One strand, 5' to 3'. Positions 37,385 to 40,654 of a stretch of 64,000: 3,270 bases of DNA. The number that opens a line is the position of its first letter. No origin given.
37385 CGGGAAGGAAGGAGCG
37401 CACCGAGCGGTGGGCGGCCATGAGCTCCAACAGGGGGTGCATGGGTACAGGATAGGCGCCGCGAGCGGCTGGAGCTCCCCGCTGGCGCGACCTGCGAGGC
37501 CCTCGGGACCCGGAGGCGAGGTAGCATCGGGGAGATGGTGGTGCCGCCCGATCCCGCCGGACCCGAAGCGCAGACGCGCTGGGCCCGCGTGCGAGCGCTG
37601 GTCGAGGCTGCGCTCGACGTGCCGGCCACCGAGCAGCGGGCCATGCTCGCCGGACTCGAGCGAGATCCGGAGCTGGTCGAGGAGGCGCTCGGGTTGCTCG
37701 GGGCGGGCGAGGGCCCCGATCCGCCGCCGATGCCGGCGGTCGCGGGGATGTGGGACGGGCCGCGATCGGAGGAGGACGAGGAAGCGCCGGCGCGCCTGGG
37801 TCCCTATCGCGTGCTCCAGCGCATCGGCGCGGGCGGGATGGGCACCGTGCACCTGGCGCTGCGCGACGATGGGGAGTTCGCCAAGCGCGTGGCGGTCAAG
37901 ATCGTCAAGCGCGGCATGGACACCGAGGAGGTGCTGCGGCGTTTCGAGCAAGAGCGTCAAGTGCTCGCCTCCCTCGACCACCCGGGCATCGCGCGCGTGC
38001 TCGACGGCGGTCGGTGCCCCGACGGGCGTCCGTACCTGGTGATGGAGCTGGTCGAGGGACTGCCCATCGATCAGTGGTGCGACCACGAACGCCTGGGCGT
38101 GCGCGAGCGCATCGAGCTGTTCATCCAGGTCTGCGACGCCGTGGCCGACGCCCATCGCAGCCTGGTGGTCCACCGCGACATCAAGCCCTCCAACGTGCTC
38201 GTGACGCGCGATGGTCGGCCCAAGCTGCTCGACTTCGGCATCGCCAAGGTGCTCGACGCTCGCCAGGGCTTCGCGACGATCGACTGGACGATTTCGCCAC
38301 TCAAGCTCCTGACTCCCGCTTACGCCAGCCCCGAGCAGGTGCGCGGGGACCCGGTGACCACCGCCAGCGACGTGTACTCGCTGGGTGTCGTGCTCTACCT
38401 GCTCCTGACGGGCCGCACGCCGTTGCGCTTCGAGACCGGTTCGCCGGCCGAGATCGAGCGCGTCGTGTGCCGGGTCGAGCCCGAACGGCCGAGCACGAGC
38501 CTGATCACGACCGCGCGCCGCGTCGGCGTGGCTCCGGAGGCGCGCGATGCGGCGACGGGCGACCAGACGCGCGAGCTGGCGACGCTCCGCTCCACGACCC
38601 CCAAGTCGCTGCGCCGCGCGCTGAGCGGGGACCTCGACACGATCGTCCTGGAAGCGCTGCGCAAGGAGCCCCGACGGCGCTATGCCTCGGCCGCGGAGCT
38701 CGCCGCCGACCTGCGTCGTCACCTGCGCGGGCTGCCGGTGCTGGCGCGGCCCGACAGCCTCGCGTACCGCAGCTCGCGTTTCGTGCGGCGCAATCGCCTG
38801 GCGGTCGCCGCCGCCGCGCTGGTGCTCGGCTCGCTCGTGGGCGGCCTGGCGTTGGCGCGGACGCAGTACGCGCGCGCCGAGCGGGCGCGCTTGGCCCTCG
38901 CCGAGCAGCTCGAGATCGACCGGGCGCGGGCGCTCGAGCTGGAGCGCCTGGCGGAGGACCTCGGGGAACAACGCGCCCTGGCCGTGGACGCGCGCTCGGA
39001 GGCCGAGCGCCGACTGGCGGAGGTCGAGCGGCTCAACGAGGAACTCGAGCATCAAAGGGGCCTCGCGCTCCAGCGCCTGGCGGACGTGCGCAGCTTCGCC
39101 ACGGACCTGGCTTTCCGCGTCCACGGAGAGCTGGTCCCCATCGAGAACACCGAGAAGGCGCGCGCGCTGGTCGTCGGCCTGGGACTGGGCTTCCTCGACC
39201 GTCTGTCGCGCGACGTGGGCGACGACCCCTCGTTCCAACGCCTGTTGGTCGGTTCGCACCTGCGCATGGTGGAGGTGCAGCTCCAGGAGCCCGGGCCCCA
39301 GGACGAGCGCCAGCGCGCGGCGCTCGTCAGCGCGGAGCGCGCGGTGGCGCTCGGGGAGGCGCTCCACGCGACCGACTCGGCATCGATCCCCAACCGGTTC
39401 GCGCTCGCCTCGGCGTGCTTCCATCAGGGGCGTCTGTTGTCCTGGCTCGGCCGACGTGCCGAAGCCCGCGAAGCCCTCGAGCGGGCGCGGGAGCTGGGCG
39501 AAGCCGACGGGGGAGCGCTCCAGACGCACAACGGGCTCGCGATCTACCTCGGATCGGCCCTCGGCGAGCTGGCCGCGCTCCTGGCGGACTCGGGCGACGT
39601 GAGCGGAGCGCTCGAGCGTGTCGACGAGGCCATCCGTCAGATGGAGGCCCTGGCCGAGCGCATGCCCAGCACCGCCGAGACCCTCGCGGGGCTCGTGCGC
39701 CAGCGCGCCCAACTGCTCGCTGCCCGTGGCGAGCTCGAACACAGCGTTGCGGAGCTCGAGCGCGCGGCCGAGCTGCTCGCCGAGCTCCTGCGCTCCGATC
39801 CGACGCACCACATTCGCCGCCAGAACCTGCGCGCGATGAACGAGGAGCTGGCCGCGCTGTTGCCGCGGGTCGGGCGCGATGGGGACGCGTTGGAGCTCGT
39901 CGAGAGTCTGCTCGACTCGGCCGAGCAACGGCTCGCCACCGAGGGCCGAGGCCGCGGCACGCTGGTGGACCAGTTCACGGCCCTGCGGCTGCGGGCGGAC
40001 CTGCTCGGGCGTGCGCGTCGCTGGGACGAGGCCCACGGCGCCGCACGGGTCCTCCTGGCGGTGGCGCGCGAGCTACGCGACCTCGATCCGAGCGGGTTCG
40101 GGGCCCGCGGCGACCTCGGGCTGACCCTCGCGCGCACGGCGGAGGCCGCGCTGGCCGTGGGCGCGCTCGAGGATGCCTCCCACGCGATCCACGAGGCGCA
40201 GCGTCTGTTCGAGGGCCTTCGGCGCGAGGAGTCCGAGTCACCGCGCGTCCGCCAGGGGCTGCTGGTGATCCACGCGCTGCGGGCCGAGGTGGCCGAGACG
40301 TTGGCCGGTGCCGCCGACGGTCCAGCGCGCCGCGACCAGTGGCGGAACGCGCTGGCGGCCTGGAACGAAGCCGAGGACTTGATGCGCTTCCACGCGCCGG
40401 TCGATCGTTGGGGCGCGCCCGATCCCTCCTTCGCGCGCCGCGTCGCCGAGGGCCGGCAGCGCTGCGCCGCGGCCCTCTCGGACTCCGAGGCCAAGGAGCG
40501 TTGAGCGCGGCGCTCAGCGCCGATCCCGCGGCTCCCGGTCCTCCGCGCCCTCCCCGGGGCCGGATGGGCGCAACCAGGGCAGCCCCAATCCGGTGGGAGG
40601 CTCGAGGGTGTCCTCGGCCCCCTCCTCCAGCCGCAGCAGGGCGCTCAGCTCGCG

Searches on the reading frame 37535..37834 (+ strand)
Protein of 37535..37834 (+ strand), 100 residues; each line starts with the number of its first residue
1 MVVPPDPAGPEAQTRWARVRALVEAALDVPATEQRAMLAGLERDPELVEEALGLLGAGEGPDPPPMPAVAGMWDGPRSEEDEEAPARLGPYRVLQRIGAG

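Call 49: search_solved_structures(query=A3, max_evalue=10, show_alignments=3)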
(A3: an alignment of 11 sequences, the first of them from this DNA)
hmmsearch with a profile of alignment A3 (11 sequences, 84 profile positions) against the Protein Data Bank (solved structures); distinct sequences matched with E-value up to 10: 9.
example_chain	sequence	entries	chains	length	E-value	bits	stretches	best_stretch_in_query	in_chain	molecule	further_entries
9eed_A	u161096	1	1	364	1.1e-11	48.4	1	2-83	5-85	Kinase domain protein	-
9uan_B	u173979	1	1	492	0.078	16.8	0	18-53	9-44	miniGq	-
2iel_A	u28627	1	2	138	0.13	16.1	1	25-76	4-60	Hypothetical Protein TT0030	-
7avh_A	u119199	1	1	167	0.22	15.4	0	37-65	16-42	LPXTG cell wall surface protein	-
4uos_A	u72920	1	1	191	0.41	14.5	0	9-59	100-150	DESIGNED HELICAL BUNDLE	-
7xw9_A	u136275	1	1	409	0.6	14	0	18-53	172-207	Guanine nucleotide-binding protein G(q) subunit alpha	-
9k7u_B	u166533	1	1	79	0.74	13.7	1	3-38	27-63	Heter-Zn2-HEHE-22B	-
6eha_A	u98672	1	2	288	1.1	13.1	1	5-64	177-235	Heme oxygenase 1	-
1z56_A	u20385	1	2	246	3.1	11.7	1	4-48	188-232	Ligase interacting factor 1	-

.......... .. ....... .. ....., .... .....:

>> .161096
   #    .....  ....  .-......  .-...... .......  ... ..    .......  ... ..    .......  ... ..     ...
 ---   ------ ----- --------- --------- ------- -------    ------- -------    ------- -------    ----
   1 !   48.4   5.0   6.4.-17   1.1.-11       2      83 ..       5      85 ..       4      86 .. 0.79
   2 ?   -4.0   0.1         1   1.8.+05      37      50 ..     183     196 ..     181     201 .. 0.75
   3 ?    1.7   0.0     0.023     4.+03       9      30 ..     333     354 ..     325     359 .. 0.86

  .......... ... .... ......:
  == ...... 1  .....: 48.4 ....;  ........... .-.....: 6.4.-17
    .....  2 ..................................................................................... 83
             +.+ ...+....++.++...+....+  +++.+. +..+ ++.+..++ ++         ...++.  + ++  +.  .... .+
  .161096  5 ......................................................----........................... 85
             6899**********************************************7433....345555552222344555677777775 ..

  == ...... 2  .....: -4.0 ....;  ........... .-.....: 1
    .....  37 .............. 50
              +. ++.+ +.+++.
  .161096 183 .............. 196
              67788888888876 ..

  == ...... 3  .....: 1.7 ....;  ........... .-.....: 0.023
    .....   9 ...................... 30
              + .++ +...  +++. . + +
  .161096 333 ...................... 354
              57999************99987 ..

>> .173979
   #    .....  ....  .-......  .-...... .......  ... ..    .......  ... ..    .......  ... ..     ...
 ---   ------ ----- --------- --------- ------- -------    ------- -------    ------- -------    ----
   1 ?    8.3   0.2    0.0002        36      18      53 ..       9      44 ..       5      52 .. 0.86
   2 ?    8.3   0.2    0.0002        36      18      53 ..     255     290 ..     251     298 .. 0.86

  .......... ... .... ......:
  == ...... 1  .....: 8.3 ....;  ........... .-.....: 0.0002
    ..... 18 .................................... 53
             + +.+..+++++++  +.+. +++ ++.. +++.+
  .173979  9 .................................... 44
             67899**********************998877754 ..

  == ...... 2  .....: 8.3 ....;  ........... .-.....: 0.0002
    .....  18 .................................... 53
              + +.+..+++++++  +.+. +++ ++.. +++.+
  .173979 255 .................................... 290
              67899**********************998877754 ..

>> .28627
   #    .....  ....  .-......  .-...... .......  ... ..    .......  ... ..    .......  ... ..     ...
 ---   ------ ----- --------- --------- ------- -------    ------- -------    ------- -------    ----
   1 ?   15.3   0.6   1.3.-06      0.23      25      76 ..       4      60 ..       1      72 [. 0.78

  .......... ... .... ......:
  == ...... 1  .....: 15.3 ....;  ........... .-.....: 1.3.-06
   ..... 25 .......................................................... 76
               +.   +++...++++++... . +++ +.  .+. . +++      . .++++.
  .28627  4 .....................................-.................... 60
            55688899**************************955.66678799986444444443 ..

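Call 54: search_protein_families(library=ncbifam, proteins=[window:37535-37834:+], max_evalue=0.1)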
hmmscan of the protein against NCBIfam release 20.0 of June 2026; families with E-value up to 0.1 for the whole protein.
window:37535-37834:+ (100 aa): 0 families

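Call 91: predict_structure(alignment_id=A7)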
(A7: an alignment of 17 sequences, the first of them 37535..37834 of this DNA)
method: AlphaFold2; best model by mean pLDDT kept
length: 100 residues; sequences in the alignment: 17
mean_pLDDT: 74.5   pTM: 0.48
mean pLDDT of the five models: 74.5, 74.2, 73.6, 71.9, 68.7
residues with pLDDT >= 90: 34; 70-90: 19; 50-70: 38; < 50: 9
segments of 3 or more residues with pLDDT < 50: none
pLDDT, mean of each block of 10 residues (from residue 1): 78 92 93 91 90 77 61 60 53 50
secondary structure, 60 per line:
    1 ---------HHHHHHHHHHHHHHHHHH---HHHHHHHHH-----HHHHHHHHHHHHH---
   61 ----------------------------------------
elements in order: H10-27 H31-39 H45-57

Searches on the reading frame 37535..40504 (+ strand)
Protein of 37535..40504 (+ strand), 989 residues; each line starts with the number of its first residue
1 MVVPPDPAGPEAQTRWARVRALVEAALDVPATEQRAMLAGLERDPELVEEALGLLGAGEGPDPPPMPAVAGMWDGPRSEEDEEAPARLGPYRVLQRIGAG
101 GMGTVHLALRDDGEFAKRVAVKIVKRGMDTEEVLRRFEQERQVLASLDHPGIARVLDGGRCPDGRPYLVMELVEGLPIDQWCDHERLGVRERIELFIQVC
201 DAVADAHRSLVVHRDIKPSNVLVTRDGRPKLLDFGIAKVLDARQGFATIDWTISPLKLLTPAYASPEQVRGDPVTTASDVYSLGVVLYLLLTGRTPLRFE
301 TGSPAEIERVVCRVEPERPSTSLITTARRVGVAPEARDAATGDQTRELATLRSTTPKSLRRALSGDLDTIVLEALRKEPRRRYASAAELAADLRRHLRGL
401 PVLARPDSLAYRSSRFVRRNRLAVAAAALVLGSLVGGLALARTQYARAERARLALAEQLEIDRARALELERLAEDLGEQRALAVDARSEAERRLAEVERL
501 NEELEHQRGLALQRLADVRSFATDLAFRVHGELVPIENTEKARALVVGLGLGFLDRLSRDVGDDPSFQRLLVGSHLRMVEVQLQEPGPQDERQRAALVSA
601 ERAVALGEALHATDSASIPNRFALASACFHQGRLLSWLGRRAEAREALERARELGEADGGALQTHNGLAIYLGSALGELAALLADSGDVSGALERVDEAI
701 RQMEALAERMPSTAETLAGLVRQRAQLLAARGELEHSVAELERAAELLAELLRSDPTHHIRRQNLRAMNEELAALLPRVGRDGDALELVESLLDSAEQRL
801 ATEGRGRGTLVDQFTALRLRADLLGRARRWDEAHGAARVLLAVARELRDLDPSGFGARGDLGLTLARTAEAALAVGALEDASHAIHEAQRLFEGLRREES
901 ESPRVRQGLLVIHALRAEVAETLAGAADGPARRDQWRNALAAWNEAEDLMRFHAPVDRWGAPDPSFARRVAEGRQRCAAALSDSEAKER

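Call 5: search_protein_families(library=pfam, proteins=[window:37535-40504:+], max_evalue=1)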
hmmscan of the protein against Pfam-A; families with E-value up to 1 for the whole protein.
window:37535-40504:+ (989 aa): 9 families
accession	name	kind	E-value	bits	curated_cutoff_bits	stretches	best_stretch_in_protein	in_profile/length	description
PF00069.31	Pkinase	-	8.7e-39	133.9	31.7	1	91-382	1-251/263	Protein kinase domain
PF07714.23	PK_Tyr_Ser-Thr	-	2e-26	93.3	23.1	1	93-297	3-205/258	Protein tyrosine and serine/threonine kinase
PF03109.22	ABC1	-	3.5e-08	33.3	22.9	1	167-243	144-220/244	ABC1 atypical kinase-like domain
PF14531.12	Kinase-like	-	0.00086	19.1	25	1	184-297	139-251/289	Kinase-like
PF07719.23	TPR_2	-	0.0034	17.8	27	1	625-654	1-30/34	Tetratricopeptide repeat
PF06293.20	Kdo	-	0.0058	16.5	21.3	1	165-234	91-166/207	Lipopolysaccharide kinase (Kdo/WaaP) family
PF13181.12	TPR_8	-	0.047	14.3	25.7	0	625-651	1-27/34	Tetratricopeptide repeat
PF13174.12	TPR_6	-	0.074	14.2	26.3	0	629-652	4-27/33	Tetratricopeptide repeat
PF17667.7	Pkinase_fungal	-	0.15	11.2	24.1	1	191-241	284-343/387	Fungal protein kinase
